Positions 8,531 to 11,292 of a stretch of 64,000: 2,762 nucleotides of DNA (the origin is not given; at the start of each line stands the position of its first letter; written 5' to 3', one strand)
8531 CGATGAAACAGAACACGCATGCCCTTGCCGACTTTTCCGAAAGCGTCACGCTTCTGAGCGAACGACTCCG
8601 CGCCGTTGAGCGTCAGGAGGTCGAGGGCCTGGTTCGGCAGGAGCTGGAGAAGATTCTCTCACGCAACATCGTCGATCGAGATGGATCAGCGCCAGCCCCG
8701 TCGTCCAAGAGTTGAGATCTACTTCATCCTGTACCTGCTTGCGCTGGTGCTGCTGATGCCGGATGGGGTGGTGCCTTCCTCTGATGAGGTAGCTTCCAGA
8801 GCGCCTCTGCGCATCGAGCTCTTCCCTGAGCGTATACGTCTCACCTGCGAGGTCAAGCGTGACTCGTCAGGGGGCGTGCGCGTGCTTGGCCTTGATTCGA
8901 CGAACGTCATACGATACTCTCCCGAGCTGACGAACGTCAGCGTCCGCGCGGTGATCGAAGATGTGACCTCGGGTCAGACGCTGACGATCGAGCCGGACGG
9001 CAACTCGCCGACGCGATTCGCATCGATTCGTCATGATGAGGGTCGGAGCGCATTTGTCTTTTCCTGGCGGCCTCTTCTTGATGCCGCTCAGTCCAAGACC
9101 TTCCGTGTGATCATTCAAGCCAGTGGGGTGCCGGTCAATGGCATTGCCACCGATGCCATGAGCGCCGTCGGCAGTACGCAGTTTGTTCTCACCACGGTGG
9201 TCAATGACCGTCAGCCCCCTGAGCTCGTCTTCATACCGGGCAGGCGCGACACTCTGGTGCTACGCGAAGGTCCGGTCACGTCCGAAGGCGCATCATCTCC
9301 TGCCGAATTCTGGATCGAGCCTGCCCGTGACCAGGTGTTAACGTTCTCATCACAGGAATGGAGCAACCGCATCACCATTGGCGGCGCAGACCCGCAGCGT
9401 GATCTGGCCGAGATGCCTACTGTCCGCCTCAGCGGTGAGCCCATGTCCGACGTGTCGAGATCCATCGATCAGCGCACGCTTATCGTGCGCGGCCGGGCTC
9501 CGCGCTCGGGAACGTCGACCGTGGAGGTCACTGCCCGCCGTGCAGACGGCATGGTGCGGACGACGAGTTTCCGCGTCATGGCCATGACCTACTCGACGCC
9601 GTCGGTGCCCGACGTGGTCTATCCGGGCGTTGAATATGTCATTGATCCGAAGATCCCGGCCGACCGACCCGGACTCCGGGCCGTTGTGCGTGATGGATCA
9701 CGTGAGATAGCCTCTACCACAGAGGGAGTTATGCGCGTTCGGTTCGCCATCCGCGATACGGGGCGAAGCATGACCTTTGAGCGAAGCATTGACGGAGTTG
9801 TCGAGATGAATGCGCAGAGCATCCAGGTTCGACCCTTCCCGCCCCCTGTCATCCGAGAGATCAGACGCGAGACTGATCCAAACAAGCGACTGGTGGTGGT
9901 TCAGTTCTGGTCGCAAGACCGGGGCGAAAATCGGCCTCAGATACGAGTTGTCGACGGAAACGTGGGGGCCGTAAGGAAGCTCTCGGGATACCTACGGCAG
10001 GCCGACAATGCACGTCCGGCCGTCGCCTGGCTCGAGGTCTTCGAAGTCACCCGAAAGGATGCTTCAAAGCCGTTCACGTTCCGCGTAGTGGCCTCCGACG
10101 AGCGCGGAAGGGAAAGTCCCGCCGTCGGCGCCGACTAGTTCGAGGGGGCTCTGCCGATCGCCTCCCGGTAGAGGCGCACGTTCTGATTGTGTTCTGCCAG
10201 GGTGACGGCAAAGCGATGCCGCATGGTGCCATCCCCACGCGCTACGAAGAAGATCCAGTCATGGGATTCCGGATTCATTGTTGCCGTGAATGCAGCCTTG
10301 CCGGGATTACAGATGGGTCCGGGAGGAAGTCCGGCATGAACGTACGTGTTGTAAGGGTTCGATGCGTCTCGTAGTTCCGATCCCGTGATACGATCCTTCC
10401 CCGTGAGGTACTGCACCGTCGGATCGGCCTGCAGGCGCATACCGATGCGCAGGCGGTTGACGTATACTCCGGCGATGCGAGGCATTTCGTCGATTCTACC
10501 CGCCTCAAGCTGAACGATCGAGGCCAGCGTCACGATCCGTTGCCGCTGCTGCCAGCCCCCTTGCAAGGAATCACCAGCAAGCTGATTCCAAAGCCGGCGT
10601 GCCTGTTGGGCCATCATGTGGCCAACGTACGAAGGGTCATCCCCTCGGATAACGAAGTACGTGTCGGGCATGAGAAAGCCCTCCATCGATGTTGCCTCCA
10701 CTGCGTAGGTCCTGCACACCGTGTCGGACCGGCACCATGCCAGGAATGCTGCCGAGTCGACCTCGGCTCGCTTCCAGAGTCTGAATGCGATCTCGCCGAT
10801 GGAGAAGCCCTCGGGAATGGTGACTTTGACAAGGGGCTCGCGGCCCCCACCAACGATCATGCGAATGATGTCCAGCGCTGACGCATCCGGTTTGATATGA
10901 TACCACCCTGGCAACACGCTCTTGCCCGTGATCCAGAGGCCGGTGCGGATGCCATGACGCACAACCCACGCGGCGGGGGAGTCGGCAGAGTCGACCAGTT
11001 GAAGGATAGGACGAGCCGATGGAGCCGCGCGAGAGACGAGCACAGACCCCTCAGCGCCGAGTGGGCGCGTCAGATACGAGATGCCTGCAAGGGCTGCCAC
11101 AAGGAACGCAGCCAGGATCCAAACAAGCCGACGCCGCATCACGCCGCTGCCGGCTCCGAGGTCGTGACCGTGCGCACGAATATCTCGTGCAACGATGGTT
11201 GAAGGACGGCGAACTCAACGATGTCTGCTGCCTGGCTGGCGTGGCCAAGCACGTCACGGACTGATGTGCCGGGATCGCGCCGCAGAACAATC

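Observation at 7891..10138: Unlinked GldL/GldM-like motor gene pair whose GldM-like partner is all-beta and non-canonical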

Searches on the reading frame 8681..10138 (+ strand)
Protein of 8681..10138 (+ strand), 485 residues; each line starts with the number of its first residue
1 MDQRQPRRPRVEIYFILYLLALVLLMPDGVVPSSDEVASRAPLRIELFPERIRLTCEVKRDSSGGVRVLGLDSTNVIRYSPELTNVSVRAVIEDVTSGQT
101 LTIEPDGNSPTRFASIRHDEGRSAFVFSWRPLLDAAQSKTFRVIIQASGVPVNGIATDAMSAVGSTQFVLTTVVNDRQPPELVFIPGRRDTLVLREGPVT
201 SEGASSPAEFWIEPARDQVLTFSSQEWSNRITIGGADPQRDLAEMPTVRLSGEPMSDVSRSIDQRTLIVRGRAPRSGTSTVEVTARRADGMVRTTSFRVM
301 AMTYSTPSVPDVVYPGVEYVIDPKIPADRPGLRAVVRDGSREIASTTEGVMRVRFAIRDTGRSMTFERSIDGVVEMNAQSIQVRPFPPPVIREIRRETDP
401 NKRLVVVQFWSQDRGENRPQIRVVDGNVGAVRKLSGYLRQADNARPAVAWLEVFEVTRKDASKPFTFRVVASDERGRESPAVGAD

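Call 3: search_protein_families(library=pfam, proteins=[window:8681-10138:+], max_evalue=10)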
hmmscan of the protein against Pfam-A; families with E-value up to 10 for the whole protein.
window:8681-10138:+ (485 aa): 0 families

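Call 4: search_protein_families(library=ncbifam, proteins=[window:8681-10138:+], max_evalue=10)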
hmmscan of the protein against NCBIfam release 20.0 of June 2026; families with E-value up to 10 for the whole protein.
window:8681-10138:+ (485 aa): 0 families

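Call 6: find_homologous_proteins(query=window:8681-10138:+, max_evalue=0.001)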
Query window:8681-10138:+ (485 aa): 75 proteins with E <= 0.001 among 8000 candidates.
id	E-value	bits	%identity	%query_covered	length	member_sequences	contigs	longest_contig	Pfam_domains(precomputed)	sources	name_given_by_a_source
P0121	0.0e+0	1053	100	100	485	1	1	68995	-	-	-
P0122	2.7e-274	928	86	100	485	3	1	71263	-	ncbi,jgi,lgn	ncbi:MAG: hypothetical protein RIR53_1035 [Bacteroidota bacterium]|jgi:hypothetical protein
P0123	2.1e-251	852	79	100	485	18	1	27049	-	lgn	-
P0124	3.5e-249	845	78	100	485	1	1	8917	-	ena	-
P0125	1.9e-222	757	72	100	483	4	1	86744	-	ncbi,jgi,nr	ncbi:MAG: hypothetical protein FGM32_00630 [Candidatus Kapabacteria bacterium]|nr:hypothetical prote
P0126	3.7e-221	753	70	100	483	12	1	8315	-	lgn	-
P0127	4.0e-220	749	69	100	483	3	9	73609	-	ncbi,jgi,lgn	jgi:hypothetical protein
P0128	6.0e-220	749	71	100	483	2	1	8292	-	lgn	-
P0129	1.9e-219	747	70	100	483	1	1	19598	-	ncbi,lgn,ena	-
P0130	2.6e-218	743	70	100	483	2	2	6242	-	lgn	-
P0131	9.4e-218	741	69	100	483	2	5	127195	-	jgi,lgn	jgi:hypothetical protein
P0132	1.2e-215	735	69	100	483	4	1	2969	-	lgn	-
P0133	2.8e-209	714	67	100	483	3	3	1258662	-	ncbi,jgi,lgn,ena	ncbi:MAG: hypothetical protein RL594_879 [Bacteroidota bacterium]|jgi:hypothetical protein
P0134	1.6e-157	543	54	99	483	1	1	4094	-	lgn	-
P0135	6.2e-155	534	53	99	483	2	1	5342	-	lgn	-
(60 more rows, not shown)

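Call 17: search_solved_structures(query=A2, max_evalue=10, show_alignments=3)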
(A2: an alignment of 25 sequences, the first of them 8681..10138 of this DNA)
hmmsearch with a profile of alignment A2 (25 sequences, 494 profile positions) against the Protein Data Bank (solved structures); distinct sequences matched with E-value up to 10: 15.
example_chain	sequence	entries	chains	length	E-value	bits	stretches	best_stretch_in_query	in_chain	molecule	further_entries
5ize_A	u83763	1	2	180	0.41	12.5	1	265-305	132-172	RNA-directed RNA polymerase L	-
1p53_A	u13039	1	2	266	0.56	12.1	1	329-422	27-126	Intercellular adhesion molecule-1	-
2oz4_A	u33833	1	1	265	0.57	12.1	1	330-422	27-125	Intercellular adhesion molecule 1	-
1z7z_I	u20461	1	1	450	1.1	11.1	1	328-422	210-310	Intercellular adhesion molecule-1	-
7bg7_B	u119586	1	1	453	1.1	11.1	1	328-422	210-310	Intercellular adhesion molecule 1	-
5npr_A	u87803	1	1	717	1.9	10.4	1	231-289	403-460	UDP-N-acetylglucosamine--peptide N-acetylglucosaminyltransferase 110 kDa subunit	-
5nps_A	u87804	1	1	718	1.9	10.3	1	231-289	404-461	UDP-N-acetylglucosamine--peptide N-acetylglucosaminyltransferase 110 kDa subunit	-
5hgv_A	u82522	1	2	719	1.9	10.3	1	231-289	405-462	UDP-N-acetylglucosamine--peptide N-acetylglucosaminyltransferase 110 kDa subunit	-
6ibo_A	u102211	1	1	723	1.9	10.3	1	231-289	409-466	UDP-N-acetylglucosamine--peptide N-acetylglucosaminyltransferase 110 kDa subunit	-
8cm9_A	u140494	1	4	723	1.9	10.3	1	231-289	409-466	UDP-N-acetylglucosamine--peptide N-acetylglucosaminyltransferase 110 kDa subunit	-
3pe3_A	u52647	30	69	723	1.9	10.3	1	231-289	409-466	UDP-N-acetylglucosamine--peptide N-acetylglucosaminyltransferase 110 kDa subunit | UDP-N-ACETYLGLUCOSAMINE--PEPTIDE N-ACETYLGLUCOSAMINYL TRANSFERASE 110 KDA SUB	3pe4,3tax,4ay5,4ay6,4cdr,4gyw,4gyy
6q4m_A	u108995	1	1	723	1.9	10.3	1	231-289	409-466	UDP-N-acetylglucosamine--peptide N-acetylglucosaminyltransferase 110 kDa subunit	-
6tka_AAA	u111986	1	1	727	1.9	10.3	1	231-289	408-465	UDP-N-acetylglucosamine--peptide N-acetylglucosaminyltransferase 110 kDa subunit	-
5lvv_A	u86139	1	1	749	2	10.2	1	231-289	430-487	UDP-N-acetylglucosamine--peptide N-acetylglucosaminyltransferase 110 kDa subunit,UDP-N-ace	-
5lwv_A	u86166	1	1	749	2.1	10.2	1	231-289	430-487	Host cell factor 1,UDP-N-acetylglucosamine--peptide N-acetylglucosaminyltransferase 110 kD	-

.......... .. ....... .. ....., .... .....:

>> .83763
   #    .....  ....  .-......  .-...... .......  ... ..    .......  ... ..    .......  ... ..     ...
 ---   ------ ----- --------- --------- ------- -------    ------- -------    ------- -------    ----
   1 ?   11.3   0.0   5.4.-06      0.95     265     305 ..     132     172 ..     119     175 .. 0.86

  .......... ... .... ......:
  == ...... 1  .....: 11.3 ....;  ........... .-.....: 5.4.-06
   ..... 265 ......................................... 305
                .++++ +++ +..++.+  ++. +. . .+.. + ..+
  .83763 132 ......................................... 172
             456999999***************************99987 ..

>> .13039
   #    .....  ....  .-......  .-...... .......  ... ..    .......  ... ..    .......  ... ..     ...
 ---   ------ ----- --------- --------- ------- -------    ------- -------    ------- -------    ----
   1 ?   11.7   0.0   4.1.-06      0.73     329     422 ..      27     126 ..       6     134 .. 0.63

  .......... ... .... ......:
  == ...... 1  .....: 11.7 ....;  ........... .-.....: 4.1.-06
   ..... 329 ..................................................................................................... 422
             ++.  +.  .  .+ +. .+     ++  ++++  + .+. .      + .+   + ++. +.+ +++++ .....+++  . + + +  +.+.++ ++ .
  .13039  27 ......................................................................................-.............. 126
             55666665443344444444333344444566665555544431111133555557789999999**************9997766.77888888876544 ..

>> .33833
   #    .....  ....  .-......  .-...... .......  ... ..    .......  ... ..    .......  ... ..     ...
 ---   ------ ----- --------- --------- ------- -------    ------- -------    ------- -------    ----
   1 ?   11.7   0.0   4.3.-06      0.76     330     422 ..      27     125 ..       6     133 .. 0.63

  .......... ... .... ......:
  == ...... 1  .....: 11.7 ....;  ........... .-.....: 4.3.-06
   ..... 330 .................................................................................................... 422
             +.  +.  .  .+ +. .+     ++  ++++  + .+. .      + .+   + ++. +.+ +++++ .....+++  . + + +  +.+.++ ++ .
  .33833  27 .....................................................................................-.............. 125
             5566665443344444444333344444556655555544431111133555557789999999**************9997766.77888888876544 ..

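Call 21: predict_structure(alignment_id=A2)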
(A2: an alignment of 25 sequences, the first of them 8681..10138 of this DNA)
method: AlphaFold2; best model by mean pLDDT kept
length: 485 residues; sequences in the alignment: 25
mean_pLDDT: 82.5   pTM: 0.47
mean pLDDT of the five models: 82.5, 81.6, 80.8, 80.7, 79.5
residues with pLDDT >= 90: 245; 70-90: 156; 50-70: 33; < 50: 51
segments of 3 or more residues with pLDDT < 50: 1-4, 26-40, 177-206
pLDDT, mean of each block of 10 residues (from residue 1): 48 71 57 39 84 88 77 93 89 87 75 85 92 80 93 61 91 65 37 33 50 91 89 87 91 88 87 90 92 93 87 95 83 91 92 95 93 85 96 92 95 91 94 91 90 96 94 94 90
secondary structure, 60 per line:
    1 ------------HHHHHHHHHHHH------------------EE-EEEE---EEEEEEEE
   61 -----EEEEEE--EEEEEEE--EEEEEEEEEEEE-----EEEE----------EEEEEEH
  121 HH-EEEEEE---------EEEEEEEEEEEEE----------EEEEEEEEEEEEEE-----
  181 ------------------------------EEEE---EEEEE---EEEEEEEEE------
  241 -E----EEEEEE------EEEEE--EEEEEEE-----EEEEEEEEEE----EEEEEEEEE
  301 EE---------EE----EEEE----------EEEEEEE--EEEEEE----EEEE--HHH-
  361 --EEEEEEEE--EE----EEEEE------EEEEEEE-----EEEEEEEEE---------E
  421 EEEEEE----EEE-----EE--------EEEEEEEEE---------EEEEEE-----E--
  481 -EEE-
elements in order: H13-24 E46-49 E53-60 E66-71 E74-80 E83-94 E100-103 E114-119 E124-129 E139-151 E162-175 E211-214 E218-222 E226-234 E247-252 E259-263 E266-272 E278-287 E292-302 E318-321 E332-338 E341-346 E351-354 E363-370 E379-383 E390-396 E402-410 E420-426 E431-433 E449-457 E467-472 E482-484

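Call 24: fold_search(model_id=the predicted structure, library=pdb)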
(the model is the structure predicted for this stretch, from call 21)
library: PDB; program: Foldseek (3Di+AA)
matches with E <= 10: 1986; with E <= 0.001: 283
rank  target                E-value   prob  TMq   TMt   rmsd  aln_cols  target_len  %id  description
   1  5iry_A                4.5e-11  1.00  0.18  0.17  29.5       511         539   10  Crystal structure of human Desmocollin-1 ectodomain (released 2016-06-22)
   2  5erp_B                6.7e-11  1.00  0.18  0.19  27.4       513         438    9  Crystal structure of human Desmocollin-2 ectodomain fragment EC2-5 (released 2016-06-15)
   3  5erp_A                2.8e-10  1.00  0.18  0.19  28.8       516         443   10  Crystal structure of human Desmocollin-2 ectodomain fragment EC2-5 (released 2016-06-15)
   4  6zqk_C                1.7e-09  1.00  0.21  0.22  20.9       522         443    9  HER2-binding scFv-Fab fusion 841 (released 2021-06-30)
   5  7a7d_a                2.0e-09  1.00  0.17  0.16  34.2       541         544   10  Cadherin fit into cryo-ET map (released 2020-12-23)
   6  7stz_C                2.6e-09  1.00  0.19  0.17  29.4       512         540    9  Crystal Structure of Human E-cadherin EC1-5 bound by mouse monoclonal antibody Fab mAb-1_19A11 (released 2022-01-26)
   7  5erd_B                3.9e-09  1.00  0.19  0.17  27.3       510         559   11  Crystal structure of human Desmoglein-2 ectodomain (released 2016-06-22)
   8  5j5j_A                4.3e-09  1.00  0.17  0.16  29.3       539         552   10  Crystal structure of a chimera of human Desmocollin-2 EC1 and human Desmoglein-2 EC2-EC5 (released 2016-06-22)
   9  5lf5_A                5.3e-09  1.00  0.19  0.19  38.3       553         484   10  Myelin-associated glycoprotein (MAG) deglycosylated full extracellular domain with co-purified ligand (released 2016-12-14)
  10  6e57_D                5.8e-09  1.00  0.13  0.16  23.1       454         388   10  Bacteroides ovatus mixed-linkage glucan utilization locus (MLGUL) SGBP-B in complex with mixed-linkage heptasaccharide (released 2019-05-29)
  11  1l3w                  7.8e-09  1.00  0.17  0.16  32.8       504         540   10  C-cadherin Ectodomain (released 2002-04-26)
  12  6e57_C                1.6e-08  1.00  0.13  0.15  23.1       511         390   11  Bacteroides ovatus mixed-linkage glucan utilization locus (MLGUL) SGBP-B in complex with mixed-linkage heptasaccharide (released 2019-05-29)
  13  7sqc_F1               2.0e-08  1.00  0.23  0.23  29.9       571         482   10  Ciliary C1 central pair apparatus isolated from Chlamydomonas reinhardtii (released 2022-04-13)
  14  5erd_A                2.8e-08  1.00  0.18  0.16  28.5       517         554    8  Crystal structure of human Desmoglein-2 ectodomain (released 2016-06-22)
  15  6e9b_C                3.5e-08  1.00  0.15  0.18  23.1       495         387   12  Bacteroides ovatus mixed-linkage glucan utilization locus (MLGUL) SGBP-B in complex with mixed-linkage heptasaccharide (released 2019-05-15)
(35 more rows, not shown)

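Call 65: search_protein_families(library=pfam, alignment_id=A2, max_evalue=10)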
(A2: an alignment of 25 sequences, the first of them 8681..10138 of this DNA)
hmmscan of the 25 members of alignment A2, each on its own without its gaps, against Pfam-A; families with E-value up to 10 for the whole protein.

A. member 1, window:8681-10138:+ (485 aa): 0 families

B. families by the number of members that match (of 25 scanned): 13 families
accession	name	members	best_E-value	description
PF05345.18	He_PIG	6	0.0069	Putative Ig domain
PF00041.27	fn3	2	0.053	Fibronectin type III domain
PF18850.6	LPD30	1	0.019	Large polyvalent protein associated domain 30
PF14854.11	LURAP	1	0.051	Leucine rich adaptor protein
PF02504.20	FA_synthesis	1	0.051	Fatty acid synthesis protein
PF13650.11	Asp_protease_2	1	0.051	Aspartyl protease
PF20676.3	Herpes_gp350_B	1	0.15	Herpesvirus envelope glycoprotein gp350, N-terminal B domain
PF11360.13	DUF3110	1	0.17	Protein of unknown function (DUF3110)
PF06528.17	Phage_P2_GpE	1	0.19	Phage P2 GpE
PF23148.1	Gp77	1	0.22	Podophage GP4 fiber-tail adaptor protein gp77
PF15478.11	LKAAEAR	1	0.23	Family of unknown function with LKAAEAR motif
PF13004.13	BACON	1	0.32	Putative binding domain, N-terminal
PF17963.7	Big_9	1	0.37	Bacterial Ig domain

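Call 67: find_homologous_proteins(query=A2, max_evalue=10)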
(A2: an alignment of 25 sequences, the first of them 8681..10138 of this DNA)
Query A2 (25 sequences) (485 aa, profile of the alignment): 93 proteins with E <= 10 among 8000 candidates.
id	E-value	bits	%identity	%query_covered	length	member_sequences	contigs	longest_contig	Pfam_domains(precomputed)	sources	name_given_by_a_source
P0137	9.7e-208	709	53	99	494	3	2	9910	-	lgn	-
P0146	5.7e-206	703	52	97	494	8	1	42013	-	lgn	-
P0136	1.7e-205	702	52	99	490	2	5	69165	-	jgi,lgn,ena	-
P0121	2.3e-204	698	100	100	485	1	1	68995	-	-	-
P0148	4.0e-204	697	51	98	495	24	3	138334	-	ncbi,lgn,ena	-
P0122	3.5e-203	694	86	100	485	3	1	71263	-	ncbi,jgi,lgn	ncbi:MAG: hypothetical protein RIR53_1035 [Bacteroidota bacterium]|jgi:hypothetical protein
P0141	4.4e-203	694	53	100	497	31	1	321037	-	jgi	jgi:hypothetical protein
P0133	6.5e-202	690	67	100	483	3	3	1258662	-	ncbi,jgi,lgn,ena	ncbi:MAG: hypothetical protein RL594_879 [Bacteroidota bacterium]|jgi:hypothetical protein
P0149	9.5e-202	689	51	99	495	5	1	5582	-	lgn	-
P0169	3.4e-201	687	43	98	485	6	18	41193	-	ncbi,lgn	-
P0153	4.0e-201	687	51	99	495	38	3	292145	-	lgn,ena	-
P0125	4.1e-201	687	72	100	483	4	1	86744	-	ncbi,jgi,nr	ncbi:MAG: hypothetical protein FGM32_00630 [Candidatus Kapabacteria bacterium]|nr:hypothetical prote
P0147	2.7e-200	684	51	99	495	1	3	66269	-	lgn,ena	-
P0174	3.6e-200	684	42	98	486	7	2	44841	-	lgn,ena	-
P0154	3.9e-200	684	51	98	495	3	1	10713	-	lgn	-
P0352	3.7e-125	437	29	97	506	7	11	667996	-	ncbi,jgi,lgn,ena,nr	ncbi:MAG TPA: hypothetical protein PLI74_00935 [Candidatus Kapabacteria bacterium]|nr:hypothetical p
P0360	1.9e-43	167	24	53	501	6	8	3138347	-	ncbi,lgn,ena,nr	ncbi:MAG: hypothetical protein IPP65_08285 [Chlorobi bacterium]|nr:hypothetical protein [Chlorobiota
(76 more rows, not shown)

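Call 75: find_encoding_contigs(protein=P0360, flank=10000, max_places=1)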
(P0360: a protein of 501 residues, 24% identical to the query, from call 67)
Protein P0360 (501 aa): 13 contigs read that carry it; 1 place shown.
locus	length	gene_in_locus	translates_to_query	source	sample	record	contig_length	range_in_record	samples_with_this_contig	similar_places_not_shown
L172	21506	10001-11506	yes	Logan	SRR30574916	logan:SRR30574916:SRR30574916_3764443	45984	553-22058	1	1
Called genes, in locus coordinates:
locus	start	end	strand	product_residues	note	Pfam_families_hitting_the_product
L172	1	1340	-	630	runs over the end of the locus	?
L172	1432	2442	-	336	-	PF01370:Epimerase (weak)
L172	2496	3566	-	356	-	PF01380:SIS (faint), PF10432:bact-PGI_C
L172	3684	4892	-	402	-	PF01875:Memo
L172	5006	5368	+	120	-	PF01741:MscL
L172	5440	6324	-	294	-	PF01513:NAD_kinase, PF20143:NAD_kinase_C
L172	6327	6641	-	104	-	PF08899:DUF1844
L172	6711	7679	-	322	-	-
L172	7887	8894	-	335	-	PF00586:AIRS, PF02769:AIRS_C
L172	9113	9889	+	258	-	-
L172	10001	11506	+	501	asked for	-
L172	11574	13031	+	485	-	-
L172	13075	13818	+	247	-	PF02585:PIG-L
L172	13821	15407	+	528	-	PF13088:BNR_2 (faint)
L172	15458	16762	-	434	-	PF20030:bpMoxR, PF07728:AAA_5, PF17868:AAA_lid_8 (weak)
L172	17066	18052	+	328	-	PF03706:LPG_synthase_TM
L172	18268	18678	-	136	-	-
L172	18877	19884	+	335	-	PF01820:Dala_Dala_lig_N, PF01071:GARS_A (weak), PF02655:ATP-grasp_3, PF02786:CPSase_L_D2 (weak), PF08443:RimK (weak), PF14397:ATPgrasp_ST (weak), PF02222:ATP-grasp (weak), PF07478:Dala_Dala_lig_C, +1 more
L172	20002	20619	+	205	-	-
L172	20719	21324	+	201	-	PF14595:Thioredoxin_9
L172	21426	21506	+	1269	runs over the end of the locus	PF01963:TraB_PrgY_gumN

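Call 76: find_encoding_contigs(protein=P0352, flank=10000, max_places=1)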
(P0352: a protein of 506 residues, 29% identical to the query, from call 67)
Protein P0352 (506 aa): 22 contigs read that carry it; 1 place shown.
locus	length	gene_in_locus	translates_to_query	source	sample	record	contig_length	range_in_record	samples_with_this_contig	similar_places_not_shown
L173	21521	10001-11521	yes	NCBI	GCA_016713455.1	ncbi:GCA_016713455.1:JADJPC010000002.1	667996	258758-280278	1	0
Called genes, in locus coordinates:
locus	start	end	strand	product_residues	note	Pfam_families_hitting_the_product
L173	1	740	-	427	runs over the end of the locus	PF13692:Glyco_trans_1_4, PF00534:Glycos_transf_1, PF13524:Glyco_trans_1_2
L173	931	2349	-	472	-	PF26314:MptA_B_family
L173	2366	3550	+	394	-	PF01546:Peptidase_M20, PF07687:M20_dimer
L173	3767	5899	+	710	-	PF00009:GTP_EFTU, PF01926:MMR_HSR1 (weak), PF22042:EF-G_D2, PF03144:GTP_EFTU_D2, PF14492:EFG_III, PF03764:EFG_IV, PF00679:EFG_C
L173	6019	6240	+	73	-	PF00830:Ribosomal_L28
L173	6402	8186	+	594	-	PF02463:SMC_N (faint), PF00005:ABC_tran, PF13401:AAA_22 (faint), PF08352:oligo_HPY, PF00005:ABC_tran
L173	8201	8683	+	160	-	PF09832:DUF2059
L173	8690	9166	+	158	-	PF00355:Rieske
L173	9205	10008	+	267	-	-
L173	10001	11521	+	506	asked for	-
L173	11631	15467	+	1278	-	PF06739:SBBP, PF18962:Por_Secre_tail (faint)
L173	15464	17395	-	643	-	PF13424:TPR_12 (weak), PF17874:TPR_MalT, PF00515:TPR_1 (weak), PF13424:TPR_12, PF00515:TPR_1 (weak), PF13181:TPR_8 (weak), PF00512:HisKA, PF02518:HATPase_c, +6 more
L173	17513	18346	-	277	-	PF02673:BacA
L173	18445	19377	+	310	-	PF00730:HhH-GPD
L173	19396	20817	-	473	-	PF00072:Response_reg, PF00158:Sigma54_activat, PF14532:Sigma54_activ_2, PF00004:AAA (weak), PF07728:AAA_5, PF25601:AAA_lid_14, PF02954:HTH_8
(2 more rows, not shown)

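Call 89: search_protein_families(library=pfam, proteins=[L172:11574-13031:+], max_evalue=0.001)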
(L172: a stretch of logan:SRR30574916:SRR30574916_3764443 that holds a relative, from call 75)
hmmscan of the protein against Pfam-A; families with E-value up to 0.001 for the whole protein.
L172:11574-13031:+ (485 aa): 0 families

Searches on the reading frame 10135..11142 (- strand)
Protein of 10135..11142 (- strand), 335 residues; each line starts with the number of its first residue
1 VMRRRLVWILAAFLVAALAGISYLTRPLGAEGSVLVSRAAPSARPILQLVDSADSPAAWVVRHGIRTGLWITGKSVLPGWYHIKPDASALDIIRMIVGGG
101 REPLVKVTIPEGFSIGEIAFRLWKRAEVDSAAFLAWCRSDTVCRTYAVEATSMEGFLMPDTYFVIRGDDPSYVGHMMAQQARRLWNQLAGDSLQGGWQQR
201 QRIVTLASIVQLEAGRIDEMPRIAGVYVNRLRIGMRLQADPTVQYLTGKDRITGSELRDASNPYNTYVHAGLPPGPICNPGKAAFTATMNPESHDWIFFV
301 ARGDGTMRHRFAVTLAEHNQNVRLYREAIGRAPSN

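Call 13: search_protein_families(library=pfam, proteins=[window:10135-11142:-], max_evalue=0.001)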
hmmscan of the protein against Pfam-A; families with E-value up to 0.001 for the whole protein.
window:10135-11142:- (335 aa): 1 family
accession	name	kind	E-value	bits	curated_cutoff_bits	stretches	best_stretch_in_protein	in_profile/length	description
PF02618.21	YceG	-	3.7e-70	237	32.4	1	73-323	38-274/275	YceG-like family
